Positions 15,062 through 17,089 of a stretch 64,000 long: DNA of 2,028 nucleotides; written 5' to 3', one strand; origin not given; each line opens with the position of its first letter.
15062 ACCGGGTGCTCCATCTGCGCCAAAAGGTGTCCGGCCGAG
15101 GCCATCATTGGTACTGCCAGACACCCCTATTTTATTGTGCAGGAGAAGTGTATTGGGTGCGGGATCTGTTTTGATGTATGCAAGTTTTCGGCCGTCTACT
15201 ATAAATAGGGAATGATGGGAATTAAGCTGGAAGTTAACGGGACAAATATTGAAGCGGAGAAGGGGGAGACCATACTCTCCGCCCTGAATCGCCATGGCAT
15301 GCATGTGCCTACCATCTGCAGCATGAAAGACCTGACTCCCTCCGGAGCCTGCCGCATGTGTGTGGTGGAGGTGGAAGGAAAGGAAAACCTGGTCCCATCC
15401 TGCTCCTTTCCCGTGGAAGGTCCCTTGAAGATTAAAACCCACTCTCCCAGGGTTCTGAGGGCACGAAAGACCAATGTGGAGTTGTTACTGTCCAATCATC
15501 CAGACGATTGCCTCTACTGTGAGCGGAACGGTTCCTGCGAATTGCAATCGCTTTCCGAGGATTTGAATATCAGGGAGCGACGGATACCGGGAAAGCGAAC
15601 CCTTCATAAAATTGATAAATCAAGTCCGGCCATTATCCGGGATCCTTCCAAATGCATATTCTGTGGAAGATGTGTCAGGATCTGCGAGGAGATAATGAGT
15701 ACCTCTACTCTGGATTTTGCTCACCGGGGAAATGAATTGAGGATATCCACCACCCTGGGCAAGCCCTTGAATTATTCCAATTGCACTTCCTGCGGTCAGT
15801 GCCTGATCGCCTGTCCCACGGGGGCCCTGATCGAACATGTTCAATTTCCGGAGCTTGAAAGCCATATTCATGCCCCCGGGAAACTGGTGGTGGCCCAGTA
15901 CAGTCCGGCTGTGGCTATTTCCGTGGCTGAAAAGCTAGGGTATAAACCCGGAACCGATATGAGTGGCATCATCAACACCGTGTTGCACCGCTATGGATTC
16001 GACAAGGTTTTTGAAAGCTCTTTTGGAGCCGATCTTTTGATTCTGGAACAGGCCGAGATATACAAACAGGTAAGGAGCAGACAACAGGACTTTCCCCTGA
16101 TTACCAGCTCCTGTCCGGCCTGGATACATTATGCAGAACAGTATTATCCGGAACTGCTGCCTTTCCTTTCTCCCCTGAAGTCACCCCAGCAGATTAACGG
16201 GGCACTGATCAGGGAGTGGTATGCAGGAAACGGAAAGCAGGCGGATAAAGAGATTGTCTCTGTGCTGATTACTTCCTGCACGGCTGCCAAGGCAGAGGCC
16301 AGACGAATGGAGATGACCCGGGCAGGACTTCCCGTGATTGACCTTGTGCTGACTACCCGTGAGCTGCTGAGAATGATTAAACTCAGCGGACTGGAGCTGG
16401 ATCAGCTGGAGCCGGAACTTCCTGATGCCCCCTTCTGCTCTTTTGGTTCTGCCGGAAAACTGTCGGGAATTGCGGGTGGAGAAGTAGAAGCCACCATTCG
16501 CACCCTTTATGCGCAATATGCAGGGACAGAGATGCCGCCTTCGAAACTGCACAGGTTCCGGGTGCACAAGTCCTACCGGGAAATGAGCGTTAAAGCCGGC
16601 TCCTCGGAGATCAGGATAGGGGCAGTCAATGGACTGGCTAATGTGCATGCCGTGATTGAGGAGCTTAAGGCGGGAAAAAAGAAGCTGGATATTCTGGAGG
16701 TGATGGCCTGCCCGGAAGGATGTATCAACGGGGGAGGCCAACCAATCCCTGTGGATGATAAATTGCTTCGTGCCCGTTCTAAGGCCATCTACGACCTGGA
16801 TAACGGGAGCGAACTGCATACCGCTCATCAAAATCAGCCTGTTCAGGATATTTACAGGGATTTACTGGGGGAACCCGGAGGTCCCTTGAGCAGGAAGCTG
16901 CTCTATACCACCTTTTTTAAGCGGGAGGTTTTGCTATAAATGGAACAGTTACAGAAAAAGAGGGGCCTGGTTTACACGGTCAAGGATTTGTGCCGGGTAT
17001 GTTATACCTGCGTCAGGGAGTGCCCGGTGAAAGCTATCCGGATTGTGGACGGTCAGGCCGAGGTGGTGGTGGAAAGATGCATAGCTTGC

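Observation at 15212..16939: The presumed catalytic HydA has non-canonical active-site motifs (L1 TSSCPAW, L2 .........)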

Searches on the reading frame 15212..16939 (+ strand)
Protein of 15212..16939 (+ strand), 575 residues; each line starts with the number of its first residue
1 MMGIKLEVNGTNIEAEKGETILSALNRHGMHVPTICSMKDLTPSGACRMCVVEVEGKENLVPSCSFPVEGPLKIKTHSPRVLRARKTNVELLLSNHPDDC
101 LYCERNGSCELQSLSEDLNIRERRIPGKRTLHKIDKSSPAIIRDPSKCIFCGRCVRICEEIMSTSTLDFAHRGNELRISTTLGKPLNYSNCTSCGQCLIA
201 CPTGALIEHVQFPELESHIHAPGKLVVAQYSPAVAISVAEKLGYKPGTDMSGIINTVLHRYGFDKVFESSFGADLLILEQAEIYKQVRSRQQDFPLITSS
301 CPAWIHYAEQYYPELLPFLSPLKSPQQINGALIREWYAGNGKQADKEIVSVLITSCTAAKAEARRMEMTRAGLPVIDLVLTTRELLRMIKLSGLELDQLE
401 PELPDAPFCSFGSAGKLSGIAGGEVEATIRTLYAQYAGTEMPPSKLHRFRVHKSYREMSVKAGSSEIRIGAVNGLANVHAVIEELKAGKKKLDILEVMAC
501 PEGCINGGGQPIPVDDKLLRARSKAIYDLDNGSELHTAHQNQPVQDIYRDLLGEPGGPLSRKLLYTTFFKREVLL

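Call 5: search_protein_families(library=pfam, proteins=[window:15212-16939:+])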
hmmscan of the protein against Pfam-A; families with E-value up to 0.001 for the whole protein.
window:15212-16939:+ (575 aa): 15 families
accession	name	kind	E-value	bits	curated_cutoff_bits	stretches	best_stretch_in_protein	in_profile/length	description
PF02906.19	Fe_hyd_lg_C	-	3.6e-71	240.1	22.1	1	225-508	2-245/245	Iron only hydrogenase large subunit, C-terminal domain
PF13510.11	Fer2_4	-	1.8e-19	70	22.8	1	4-78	4-81/82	2Fe-2S iron-sulfur cluster binding domain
PF10588.14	NADH-G_4Fe-4S_3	-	1.3e-17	63.5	27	1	85-124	1-40/40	NADH-ubiquinone oxidoreductase-G iron-sulfur binding region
PF02256.22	Fe_hyd_SSU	-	5.7e-13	49.1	24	1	516-571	1-56/56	Iron hydrogenase small subunit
PF22117.2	Fer4_Nqo3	-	3.1e-09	37.3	27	1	139-206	2-66/67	NADH-quinone oxidoreductase subunit 3, ferredoxin-like domain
PF12838.12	Fer4_7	-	7.3e-09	36.4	27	1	147-205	1-52/52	4Fe-4S dicluster domain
PF00037.32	Fer4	-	1.1e-08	35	21.1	2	186-206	3-23/24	4Fe-4S binding domain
PF00111.32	Fer2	-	4.8e-08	33.3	21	1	8-58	3-51/77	2Fe-2S iron-sulfur cluster binding domain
PF13237.11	Fer4_10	-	1.2e-07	32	25.5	1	141-202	2-53/53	4Fe-4S dicluster domain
PF13187.11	Fer4_9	-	1.9e-06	28.3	27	1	147-205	1-51/52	4Fe-4S dicluster domain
PF12837.12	Fer4_6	-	2.2e-05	24.6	25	1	187-206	5-24/24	4Fe-4S binding domain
PF13459.11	Fer4_15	-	3.8e-05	24.8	22.4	0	144-170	4-30/66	4Fe-4S single cluster domain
PF13183.11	Fer4_8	-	0.0001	23.2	27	1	146-204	3-67/68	4Fe-4S dicluster domain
PF14697.11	Fer4_21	-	0.00011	22.7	35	1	144-205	4-55/59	4Fe-4S dicluster domain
PF13484.11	Fer4_16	-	0.00015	22.9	30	0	190-209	1-20/66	4Fe-4S double cluster binding domain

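Call 7: find_homologous_proteins(query=window:15212-16936:+, max_evalue=1e-30)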
Query window:15212-16936:+ (575 aa): 7992 proteins with E <= 1e-30 among 8000 candidates; the best 120 are listed.
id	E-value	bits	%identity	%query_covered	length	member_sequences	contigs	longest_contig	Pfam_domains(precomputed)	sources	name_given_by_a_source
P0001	0.0e+0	1232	93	100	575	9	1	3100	PF10588.15,PF00111.33,PF02256.23,PF12837.13,PF13484.12,PF12838.13,PF22117.3,PF13459.12,PF13510.12,PF02906.20,PF12797.13,PF00037.33,PF13237.12,PF13187.12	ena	-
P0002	0.0e+0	1190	90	100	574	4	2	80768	PF10588.15,PF00111.33,PF02256.23,PF12837.13,PF13484.12,PF12838.13,PF22117.3,PF13459.12,PF13510.12,PF02906.20,PF12797.13,PF00037.33,PF13237.12,PF13183.12,PF13187.12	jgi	-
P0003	0.0e+0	1111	83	100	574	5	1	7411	PF10588.15,PF00111.33,PF02256.23,PF12837.13,PF13484.12,PF12838.13,PF22117.3,PF13510.12,PF02906.20,PF12797.13,PF00037.33,PF13237.12,PF13183.12,PF13187.12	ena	-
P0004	0.0e+0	1100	81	100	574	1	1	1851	PF13510.12,PF10588.15,PF02906.20,PF00111.33,PF02256.23,PF12837.13,PF00037.33,PF12838.13,PF22117.3,PF13237.12,PF13183.12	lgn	-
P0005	0.0e+0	1097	82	100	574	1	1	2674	PF10588.15,PF00111.33,PF02256.23,PF12837.13,PF13484.12,PF12838.13,PF22117.3,PF13510.12,PF02906.20,PF12797.13,PF00037.33,PF13237.12,PF13183.12,PF13187.12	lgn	-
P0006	0.0e+0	1097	82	100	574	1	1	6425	PF10588.15,PF00111.33,PF02256.23,PF12837.13,PF12838.13,PF22117.3,PF13459.12,PF13510.12,PF02906.20,PF12797.13,PF00037.33,PF13237.12,PF13183.12,PF13187.12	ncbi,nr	ncbi:MAG: 2Fe-2S iron-sulfur cluster binding domain-containing protein [Bacteroidales bacterium]|nr:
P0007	0.0e+0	1094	82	100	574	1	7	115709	PF10588.15,PF00111.33,PF02256.23,PF12837.13,PF12838.13,PF22117.3,PF13459.12,PF13510.12,PF02906.20,PF00037.33,PF13237.12,PF13183.12,PF13187.12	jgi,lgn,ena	-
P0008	0.0e+0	1093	82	100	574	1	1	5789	PF10588.15,PF00111.33,PF02256.23,PF12837.13,PF12838.13,PF22117.3,PF13459.12,PF13510.12,PF02906.20,PF12797.13,PF00037.33,PF13237.12,PF13183.12,PF13187.12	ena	-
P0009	0.0e+0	1091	83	100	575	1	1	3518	PF10588.15,PF00111.33,PF02256.23,PF12837.13,PF12838.13,PF22117.3,PF13510.12,PF02906.20,PF00037.33,PF13237.12,PF13183.12,PF13187.12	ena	-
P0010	0.0e+0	1090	82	100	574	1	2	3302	PF10588.15,PF00111.33,PF02256.23,PF12837.13,PF13484.12,PF12838.13,PF22117.3,PF13510.12,PF02906.20,PF00037.33,PF13237.12,PF13183.12,PF13187.12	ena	-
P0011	0.0e+0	1090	81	100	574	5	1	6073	PF10588.15,PF00111.33,PF02256.23,PF12837.13,PF12838.13,PF22117.3,PF13510.12,PF02906.20,PF00037.33,PF13237.12,PF13183.12,PF13187.12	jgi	-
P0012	0.0e+0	1090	81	100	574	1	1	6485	PF10588.15,PF00111.33,PF02256.23,PF12837.13,PF13484.12,PF12838.13,PF22117.3,PF13459.12,PF13510.12,PF02906.20,PF00037.33,PF13237.12,PF13183.12,PF13187.12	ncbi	-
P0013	0.0e+0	1089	81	100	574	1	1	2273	PF10588.15,PF00111.33,PF02256.23,PF12837.13,PF13484.12,PF12838.13,PF22117.3,PF13459.12,PF13510.12,PF02906.20,PF00037.33,PF13237.12,PF13183.12,PF13187.12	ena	-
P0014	0.0e+0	1088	82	100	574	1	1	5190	PF10588.15,PF00111.33,PF02256.23,PF12837.13,PF13484.12,PF12838.13,PF22117.3,PF13459.12,PF13510.12,PF02906.20,PF12797.13,PF00037.33,PF13237.12,PF13183.12,PF13187.12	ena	-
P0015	0.0e+0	1087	82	100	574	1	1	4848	PF10588.15,PF00111.33,PF02256.23,PF12837.13,PF13484.12,PF12838.13,PF22117.3,PF13459.12,PF13510.12,PF02906.20,PF12797.13,PF00037.33,PF13237.12,PF13183.12,PF13187.12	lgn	-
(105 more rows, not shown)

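Call 8: search_solved_structures(query=window:15212-16936:+, show_alignments=3)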
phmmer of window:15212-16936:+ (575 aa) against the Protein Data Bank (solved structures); distinct sequences matched with E-value up to 0.001: 95 (the best 60 are shown).
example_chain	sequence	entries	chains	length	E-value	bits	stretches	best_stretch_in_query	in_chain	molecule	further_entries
8a6t_A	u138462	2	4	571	2.7e-140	471.9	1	4-571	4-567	Electron bifurcating hydrogenase subunit HydA1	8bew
7q4v_A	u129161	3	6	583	1.8e-122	413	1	4-571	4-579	Iron hydrogenase HydA1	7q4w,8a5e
7p5h_A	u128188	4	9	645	1.6e-107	363.7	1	5-569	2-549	Fe-hydrogenase, subunit alpha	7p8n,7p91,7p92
9rj9_A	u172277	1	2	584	3.3e-96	326.3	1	7-568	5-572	Iron hydrogenase 1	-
6gm0_A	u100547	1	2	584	6.7e-96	325.4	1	7-568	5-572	Iron hydrogenase 1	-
6gly_A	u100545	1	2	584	8.6e-96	325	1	7-568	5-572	Iron hydrogenase 1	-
6gm3_A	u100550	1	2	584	1.1e-95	324.7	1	7-568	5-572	Iron hydrogenase 1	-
6glz_A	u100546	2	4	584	1.2e-95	324.5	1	7-568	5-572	Iron hydrogenase 1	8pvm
7qhf_A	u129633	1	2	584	1.2e-95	324.5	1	7-568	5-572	Iron hydrogenase 1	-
6gm1_A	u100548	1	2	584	1.5e-95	324.2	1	7-568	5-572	Iron hydrogenase 1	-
4xdd_A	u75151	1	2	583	1.6e-95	324.1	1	7-568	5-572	Iron hydrogenase 1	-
4xdc_A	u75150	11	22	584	1.6e-95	324.1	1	7-568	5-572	Iron hydrogenase 1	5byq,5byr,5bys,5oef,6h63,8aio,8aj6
6gm8_A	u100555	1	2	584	2.2e-95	323.6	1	7-568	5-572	Iron hydrogenase 1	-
6gm2_A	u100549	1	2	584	2.2e-95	323.6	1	7-568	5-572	Iron hydrogenase 1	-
8cjy_A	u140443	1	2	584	2.2e-95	323.6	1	7-568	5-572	Iron hydrogenase 1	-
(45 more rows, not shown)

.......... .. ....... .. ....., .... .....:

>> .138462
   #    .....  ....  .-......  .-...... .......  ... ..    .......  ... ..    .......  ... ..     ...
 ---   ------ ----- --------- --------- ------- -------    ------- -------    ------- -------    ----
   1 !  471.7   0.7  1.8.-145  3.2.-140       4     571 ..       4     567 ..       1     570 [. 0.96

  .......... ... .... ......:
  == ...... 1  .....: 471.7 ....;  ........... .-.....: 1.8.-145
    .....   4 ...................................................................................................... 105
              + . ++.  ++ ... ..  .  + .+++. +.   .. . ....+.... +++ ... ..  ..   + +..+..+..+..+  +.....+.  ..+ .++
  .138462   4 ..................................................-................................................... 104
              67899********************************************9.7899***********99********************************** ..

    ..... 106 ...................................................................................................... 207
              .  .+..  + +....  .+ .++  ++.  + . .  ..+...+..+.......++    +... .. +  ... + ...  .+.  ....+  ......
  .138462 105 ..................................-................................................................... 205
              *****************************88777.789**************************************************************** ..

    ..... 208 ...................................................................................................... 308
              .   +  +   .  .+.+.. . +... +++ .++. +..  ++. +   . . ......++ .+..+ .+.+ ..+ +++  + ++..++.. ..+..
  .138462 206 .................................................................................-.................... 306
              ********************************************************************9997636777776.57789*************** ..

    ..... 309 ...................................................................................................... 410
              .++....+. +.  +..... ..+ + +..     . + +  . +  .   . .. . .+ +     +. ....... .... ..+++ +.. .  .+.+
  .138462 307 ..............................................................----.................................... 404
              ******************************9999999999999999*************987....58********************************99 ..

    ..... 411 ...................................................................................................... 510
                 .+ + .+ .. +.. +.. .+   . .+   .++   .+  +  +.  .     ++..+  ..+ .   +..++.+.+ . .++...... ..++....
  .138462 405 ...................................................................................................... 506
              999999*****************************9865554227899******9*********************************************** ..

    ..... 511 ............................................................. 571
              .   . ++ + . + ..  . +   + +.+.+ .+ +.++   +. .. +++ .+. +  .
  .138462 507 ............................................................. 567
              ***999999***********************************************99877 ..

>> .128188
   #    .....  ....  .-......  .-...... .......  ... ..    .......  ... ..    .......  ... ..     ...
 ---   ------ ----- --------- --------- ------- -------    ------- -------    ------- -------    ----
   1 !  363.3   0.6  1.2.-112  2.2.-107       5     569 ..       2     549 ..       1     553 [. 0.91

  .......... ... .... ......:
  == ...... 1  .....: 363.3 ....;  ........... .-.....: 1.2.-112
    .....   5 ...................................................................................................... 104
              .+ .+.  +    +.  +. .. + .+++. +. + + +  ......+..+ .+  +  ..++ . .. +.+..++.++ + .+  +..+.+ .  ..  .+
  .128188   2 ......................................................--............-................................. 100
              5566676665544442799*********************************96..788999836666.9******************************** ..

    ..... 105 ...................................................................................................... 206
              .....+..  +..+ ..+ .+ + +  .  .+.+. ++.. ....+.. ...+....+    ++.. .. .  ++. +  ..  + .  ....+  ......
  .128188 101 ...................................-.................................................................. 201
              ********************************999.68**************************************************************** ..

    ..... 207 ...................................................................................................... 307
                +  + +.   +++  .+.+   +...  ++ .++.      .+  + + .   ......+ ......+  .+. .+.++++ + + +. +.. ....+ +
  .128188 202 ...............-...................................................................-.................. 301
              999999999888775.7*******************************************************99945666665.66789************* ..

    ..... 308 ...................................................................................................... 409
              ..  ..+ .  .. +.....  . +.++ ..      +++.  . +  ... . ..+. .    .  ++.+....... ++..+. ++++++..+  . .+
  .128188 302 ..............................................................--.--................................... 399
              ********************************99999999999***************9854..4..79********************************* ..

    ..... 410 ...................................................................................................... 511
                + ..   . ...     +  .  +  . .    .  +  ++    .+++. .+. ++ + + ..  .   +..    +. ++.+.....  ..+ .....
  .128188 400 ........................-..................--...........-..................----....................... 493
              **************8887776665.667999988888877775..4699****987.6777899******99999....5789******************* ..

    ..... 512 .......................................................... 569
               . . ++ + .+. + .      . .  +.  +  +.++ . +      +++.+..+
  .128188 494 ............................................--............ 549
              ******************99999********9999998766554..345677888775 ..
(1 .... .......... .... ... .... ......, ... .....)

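Call 20: find_encoding_contigs(protein=P0002, flank=10000, max_places=3)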
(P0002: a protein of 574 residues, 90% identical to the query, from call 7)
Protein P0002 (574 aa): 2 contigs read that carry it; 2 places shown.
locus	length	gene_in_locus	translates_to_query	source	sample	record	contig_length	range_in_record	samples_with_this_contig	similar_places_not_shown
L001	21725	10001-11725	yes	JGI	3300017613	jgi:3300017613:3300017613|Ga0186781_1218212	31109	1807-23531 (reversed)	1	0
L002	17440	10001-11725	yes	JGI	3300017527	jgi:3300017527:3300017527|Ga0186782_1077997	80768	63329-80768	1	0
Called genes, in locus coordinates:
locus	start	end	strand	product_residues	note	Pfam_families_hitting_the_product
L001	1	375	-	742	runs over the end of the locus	PF00324:AA_permease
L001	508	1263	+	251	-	PF00072:Response_reg, PF04397:LytTR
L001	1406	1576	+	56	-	PF18962:Por_Secre_tail (weak)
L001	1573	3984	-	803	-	PF02190:LON_substr_bdg, PF00004:AAA, PF07728:AAA_5, PF22667:Lon_lid, PF05362:Lon_C, PF13541:ChlI (weak)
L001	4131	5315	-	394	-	PF07228:SpoIIE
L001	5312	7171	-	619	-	PF00037:Fer4 (weak), PF12838:Fer4_7, PF13187:Fer4_9 (weak), PF13237:Fer4_10, PF14697:Fer4_21, PF00037:Fer4 (weak), PF02906:Fe_hyd_lg_C, PF04060:FeS (weak), +3 more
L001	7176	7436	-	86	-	PF01257:2Fe-2S_thioredx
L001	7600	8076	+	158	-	PF01257:2Fe-2S_thioredx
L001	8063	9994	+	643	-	PF01512:Complex1_51K, PF10589:NADH_4Fe-4S, PF12797:Fer4_2 (faint), PF00037:Fer4 (weak), PF13187:Fer4_9, PF13237:Fer4_10, PF14697:Fer4_21, PF00037:Fer4 (weak), +1 more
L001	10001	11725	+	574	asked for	PF00111:Fer2 (weak), PF13510:Fer2_4, PF10588:NADH-G_4Fe-4S_3, PF13237:Fer4_10, PF22117:Fer4_Nqo3, PF12838:Fer4_7, PF02906:Fe_hyd_lg_C, PF02256:Fe_hyd_SSU, +7 more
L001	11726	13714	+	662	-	PF12838:Fer4_7 (weak), PF13187:Fer4_9 (weak), PF13237:Fer4_10, PF02906:Fe_hyd_lg_C, PF04060:FeS, PF00512:HisKA, PF02518:HATPase_c, PF14501:HATPase_c_5 (weak), +1 more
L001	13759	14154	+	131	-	PF00072:Response_reg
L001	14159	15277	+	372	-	PF00072:Response_reg, PF00512:HisKA, PF02518:HATPase_c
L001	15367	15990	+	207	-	PF06971:Put_DNA-bind_N, PF02629:CoA_binding, PF01408:GFO_IDH_MocA (weak)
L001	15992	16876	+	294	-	PF06574:FAD_syn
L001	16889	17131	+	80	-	PF21699:TM1266-like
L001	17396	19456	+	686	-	PF02629:CoA_binding (weak), PF13380:CoA_binding_2, PF13607:Succ_CoA_lig, PF13549:ATP-grasp_5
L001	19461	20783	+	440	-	PF00155:Aminotran_1_2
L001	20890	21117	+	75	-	PF14697:Fer4_21 (faint), PF25160:LdpA_Fe-S-bd (faint), PF00037:Fer4 (weak), PF13237:Fer4_10, PF12838:Fer4_7, PF13187:Fer4_9 (weak), PF00037:Fer4 (weak), PF12837:Fer4_6 (weak), +3 more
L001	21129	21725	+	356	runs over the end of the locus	PF01855:POR_N, PF17147:PFOR_II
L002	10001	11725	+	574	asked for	PF00111:Fer2 (weak), PF13510:Fer2_4, PF10588:NADH-G_4Fe-4S_3, PF13237:Fer4_10, PF22117:Fer4_Nqo3, PF12838:Fer4_7, PF02906:Fe_hyd_lg_C, PF02256:Fe_hyd_SSU, +7 more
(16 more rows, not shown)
